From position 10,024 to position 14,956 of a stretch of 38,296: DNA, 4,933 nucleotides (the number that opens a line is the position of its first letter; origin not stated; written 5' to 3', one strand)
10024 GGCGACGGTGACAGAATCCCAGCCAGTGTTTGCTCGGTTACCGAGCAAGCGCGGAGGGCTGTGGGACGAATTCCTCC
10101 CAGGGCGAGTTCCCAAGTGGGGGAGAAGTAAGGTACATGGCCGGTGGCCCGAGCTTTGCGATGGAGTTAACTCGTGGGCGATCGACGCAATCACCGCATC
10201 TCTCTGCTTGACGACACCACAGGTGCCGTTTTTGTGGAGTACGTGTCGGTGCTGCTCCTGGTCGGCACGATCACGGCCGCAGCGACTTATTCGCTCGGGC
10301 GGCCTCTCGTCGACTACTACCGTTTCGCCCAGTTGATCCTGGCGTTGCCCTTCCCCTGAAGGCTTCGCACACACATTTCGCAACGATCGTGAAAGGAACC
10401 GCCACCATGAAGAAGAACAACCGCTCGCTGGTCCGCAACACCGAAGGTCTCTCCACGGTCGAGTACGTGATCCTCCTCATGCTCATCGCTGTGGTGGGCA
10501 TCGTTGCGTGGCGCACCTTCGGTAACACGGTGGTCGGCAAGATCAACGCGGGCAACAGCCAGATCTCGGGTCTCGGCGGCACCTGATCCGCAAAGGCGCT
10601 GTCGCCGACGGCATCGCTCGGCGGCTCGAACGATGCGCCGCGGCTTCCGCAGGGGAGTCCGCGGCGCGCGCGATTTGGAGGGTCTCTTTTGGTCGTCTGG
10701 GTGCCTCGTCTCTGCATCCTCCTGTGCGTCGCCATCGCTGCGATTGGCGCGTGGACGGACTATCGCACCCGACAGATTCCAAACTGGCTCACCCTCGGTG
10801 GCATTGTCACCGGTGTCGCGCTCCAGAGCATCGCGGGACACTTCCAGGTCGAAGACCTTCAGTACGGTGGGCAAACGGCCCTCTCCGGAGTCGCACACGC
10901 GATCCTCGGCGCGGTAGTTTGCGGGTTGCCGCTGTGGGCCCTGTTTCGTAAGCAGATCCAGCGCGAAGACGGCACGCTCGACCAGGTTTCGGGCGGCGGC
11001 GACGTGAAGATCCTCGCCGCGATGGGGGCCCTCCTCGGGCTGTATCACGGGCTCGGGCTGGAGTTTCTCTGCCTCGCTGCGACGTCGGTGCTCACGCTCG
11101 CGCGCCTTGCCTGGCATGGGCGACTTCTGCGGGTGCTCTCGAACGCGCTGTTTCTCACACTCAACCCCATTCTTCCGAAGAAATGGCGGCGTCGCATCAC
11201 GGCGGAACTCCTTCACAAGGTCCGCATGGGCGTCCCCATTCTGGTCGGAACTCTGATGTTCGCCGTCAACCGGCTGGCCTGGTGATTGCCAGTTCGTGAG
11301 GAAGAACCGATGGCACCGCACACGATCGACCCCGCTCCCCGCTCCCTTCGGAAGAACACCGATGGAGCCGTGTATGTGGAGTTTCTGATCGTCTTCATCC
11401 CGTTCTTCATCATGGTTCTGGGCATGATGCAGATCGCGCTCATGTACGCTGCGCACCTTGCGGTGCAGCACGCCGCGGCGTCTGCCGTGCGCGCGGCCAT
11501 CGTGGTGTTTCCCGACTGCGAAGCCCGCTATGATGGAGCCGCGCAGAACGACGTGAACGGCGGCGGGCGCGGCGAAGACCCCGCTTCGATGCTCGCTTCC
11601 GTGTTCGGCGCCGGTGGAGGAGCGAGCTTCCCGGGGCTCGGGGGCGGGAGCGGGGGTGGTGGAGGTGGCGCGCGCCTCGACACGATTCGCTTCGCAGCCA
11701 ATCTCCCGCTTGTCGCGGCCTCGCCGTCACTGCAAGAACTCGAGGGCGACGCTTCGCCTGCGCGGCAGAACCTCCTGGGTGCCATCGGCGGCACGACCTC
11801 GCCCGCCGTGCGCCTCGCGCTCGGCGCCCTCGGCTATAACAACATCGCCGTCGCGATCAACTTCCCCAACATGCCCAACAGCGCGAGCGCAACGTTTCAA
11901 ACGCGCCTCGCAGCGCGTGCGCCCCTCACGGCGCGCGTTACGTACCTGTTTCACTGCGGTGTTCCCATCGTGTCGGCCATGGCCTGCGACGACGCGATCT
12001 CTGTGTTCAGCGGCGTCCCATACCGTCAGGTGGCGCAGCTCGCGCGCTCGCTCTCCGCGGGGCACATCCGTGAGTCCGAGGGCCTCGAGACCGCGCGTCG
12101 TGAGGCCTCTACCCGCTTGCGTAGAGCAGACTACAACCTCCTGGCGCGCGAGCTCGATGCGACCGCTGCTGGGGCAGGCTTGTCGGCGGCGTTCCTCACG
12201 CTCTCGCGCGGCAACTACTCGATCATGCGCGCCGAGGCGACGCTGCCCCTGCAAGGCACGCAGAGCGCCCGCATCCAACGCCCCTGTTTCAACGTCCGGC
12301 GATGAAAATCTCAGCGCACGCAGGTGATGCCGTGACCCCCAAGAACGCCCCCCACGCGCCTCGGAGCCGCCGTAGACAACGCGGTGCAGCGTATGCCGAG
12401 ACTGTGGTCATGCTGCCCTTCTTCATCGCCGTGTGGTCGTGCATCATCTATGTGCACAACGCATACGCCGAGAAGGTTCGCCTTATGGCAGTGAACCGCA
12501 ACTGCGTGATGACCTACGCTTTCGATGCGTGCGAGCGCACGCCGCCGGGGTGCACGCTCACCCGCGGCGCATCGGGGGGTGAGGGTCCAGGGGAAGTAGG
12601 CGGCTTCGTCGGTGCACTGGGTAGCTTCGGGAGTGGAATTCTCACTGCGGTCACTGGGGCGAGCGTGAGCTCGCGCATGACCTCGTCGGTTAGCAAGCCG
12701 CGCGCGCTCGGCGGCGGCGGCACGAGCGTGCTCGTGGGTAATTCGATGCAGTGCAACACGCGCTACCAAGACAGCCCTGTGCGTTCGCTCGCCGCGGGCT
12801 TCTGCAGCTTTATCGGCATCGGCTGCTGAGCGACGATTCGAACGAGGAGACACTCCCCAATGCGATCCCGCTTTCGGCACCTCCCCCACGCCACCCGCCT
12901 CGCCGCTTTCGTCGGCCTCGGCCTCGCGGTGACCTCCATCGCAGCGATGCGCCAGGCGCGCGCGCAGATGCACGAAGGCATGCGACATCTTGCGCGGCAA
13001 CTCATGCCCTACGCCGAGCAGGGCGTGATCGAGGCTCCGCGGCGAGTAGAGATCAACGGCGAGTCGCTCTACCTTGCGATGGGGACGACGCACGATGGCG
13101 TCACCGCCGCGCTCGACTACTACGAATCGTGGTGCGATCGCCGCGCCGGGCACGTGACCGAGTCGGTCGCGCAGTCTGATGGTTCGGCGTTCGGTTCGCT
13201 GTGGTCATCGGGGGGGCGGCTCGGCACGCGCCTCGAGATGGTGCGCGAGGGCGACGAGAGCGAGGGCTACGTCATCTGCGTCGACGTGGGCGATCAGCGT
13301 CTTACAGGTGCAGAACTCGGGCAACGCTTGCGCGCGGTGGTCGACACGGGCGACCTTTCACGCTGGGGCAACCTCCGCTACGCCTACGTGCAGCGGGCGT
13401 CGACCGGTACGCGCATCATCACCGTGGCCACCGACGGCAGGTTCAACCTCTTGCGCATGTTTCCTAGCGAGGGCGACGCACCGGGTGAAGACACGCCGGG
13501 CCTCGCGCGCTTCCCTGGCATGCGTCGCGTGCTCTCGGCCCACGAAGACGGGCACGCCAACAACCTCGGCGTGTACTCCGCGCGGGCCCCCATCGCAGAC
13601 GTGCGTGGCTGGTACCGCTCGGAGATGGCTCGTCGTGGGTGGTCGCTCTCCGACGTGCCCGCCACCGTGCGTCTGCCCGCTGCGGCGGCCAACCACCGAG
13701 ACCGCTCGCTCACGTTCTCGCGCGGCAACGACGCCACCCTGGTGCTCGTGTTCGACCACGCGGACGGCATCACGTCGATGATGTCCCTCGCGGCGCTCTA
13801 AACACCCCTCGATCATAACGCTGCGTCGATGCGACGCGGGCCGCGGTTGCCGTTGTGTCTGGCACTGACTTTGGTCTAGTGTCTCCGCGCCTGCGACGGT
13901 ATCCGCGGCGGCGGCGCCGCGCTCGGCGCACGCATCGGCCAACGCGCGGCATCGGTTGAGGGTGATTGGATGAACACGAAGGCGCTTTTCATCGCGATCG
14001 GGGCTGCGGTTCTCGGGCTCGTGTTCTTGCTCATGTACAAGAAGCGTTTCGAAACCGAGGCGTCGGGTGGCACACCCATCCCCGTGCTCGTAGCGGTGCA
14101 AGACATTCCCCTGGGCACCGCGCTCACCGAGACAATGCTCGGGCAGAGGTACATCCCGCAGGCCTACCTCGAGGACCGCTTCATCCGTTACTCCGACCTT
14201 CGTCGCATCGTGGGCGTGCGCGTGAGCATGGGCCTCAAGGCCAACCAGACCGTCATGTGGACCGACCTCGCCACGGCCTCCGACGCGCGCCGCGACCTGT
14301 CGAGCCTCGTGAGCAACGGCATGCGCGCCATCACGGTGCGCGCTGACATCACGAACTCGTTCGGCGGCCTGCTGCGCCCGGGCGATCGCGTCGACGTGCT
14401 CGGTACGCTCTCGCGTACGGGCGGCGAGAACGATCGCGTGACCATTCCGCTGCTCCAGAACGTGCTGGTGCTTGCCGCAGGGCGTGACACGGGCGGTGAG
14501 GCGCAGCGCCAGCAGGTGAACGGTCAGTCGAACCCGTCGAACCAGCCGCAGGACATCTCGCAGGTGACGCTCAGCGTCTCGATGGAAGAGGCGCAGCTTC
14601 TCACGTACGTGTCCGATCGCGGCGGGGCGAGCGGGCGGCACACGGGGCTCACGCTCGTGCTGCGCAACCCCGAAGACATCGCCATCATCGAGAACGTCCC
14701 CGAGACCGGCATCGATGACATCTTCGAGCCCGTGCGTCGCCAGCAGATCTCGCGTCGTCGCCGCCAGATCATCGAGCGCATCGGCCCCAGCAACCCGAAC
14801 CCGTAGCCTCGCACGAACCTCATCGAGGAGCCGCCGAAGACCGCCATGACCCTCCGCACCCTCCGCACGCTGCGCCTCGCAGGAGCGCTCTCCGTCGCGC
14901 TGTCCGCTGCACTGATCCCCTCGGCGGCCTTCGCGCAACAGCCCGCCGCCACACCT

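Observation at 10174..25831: Consolidated 18-gene Tad/Flp-like machine with Kil-like, FHA-rich, CpaE-less architecture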

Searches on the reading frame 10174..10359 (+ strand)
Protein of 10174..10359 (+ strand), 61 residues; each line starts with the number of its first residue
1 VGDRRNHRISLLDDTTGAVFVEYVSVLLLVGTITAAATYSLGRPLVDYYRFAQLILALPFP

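Call 7: search_protein_families(library=pfam, max_evalue=0.01, proteins=[window:10174-10359:+])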
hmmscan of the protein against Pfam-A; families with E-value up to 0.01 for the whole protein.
window:10174-10359:+ (61 aa): 0 families

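Call 61: search_protein_families(library=ncbifam, max_evalue=0.01, proteins=[window:10174-10359:+])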
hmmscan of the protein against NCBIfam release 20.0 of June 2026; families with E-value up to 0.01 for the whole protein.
window:10174-10359:+ (61 aa): 0 families

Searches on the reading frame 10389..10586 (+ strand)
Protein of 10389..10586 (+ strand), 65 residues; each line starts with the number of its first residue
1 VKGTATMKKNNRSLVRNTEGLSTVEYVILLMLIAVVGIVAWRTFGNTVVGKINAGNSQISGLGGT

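Call 7: search_protein_families(library=pfam, max_evalue=0.01, proteins=[window:10389-10586:+])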
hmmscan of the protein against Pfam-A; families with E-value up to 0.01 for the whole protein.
window:10389-10586:+ (65 aa): 0 families

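Call 61: search_protein_families(library=ncbifam, max_evalue=0.01, proteins=[window:10389-10586:+])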
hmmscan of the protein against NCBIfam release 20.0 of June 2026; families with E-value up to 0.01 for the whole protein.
window:10389-10586:+ (65 aa): 0 families

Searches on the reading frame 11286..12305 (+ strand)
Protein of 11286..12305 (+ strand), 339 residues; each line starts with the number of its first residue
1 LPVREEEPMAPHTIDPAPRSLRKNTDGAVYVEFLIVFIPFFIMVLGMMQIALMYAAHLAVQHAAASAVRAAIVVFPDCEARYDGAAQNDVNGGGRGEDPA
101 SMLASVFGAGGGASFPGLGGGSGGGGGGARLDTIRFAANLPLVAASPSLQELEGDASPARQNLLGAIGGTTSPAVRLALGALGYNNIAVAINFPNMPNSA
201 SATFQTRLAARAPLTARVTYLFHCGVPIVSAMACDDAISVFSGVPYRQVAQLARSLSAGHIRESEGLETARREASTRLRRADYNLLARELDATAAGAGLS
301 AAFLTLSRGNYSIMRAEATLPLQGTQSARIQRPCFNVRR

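Call 7: search_protein_families(library=pfam, max_evalue=0.01, proteins=[window:11286-12305:+])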
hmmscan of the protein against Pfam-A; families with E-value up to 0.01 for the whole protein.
window:11286-12305:+ (339 aa): 2 families
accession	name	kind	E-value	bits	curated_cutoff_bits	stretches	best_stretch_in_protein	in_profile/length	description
PF07811.17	TadE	-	3.3e-07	30.7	22.9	1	27-69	1-43/43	TadE-like protein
PF13400.11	Tad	-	0.0048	17.6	22.3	1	32-71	5-44/47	Putative Flp pilus-assembly TadE/G-like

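Call 61: search_protein_families(library=ncbifam, max_evalue=0.01, proteins=[window:11286-12305:+])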
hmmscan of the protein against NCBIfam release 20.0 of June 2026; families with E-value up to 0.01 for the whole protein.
window:11286-12305:+ (339 aa): 0 families

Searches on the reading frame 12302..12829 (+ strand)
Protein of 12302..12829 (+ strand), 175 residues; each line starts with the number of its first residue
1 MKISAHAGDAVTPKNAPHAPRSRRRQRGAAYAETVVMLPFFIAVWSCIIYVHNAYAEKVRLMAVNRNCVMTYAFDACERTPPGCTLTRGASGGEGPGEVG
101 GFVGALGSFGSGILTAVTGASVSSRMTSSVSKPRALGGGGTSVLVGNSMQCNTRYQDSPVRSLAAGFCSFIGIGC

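Call 7: search_protein_families(library=pfam, max_evalue=0.01, proteins=[window:12302-12829:+])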
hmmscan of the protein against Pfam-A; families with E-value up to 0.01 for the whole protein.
window:12302-12829:+ (175 aa): 0 families

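Call 61: search_protein_families(library=ncbifam, max_evalue=0.01, proteins=[window:12302-12829:+])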
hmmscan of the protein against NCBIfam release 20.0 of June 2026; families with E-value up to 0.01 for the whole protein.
window:12302-12829:+ (175 aa): 0 families

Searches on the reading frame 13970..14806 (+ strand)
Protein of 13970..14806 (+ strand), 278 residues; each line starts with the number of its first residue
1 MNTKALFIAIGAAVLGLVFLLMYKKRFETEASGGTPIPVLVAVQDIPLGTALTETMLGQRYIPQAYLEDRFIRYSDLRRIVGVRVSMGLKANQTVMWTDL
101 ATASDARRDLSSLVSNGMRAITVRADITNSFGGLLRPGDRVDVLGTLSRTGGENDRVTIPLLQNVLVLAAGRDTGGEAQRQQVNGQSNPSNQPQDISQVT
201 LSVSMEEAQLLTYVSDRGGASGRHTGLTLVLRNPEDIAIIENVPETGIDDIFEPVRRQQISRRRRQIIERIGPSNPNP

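Call 7: search_protein_families(library=pfam, max_evalue=0.01, proteins=[window:13970-14806:+])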
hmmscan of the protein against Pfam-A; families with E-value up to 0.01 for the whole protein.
window:13970-14806:+ (278 aa): 3 families
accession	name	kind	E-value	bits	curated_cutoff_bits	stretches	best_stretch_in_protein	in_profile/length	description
PF16976.10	RcpC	-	3.3e-22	79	28.8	1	109-218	2-107/114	Flp pilus assembly protein RcpC/CpaB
PF08666.17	SAF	-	2.9e-06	28.2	21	1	38-100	2-62/63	SAF domain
PF10610.15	Tafi-CsgC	-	0.00021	21.7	25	1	157-217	29-90/99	Thin aggregative fimbriae synthesis protein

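Call 73: search_solved_structures(query=window:13970-14806:+, max_evalue=0.01)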
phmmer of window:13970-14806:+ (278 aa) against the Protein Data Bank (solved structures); distinct sequences matched with E-value up to 0.01: 0.
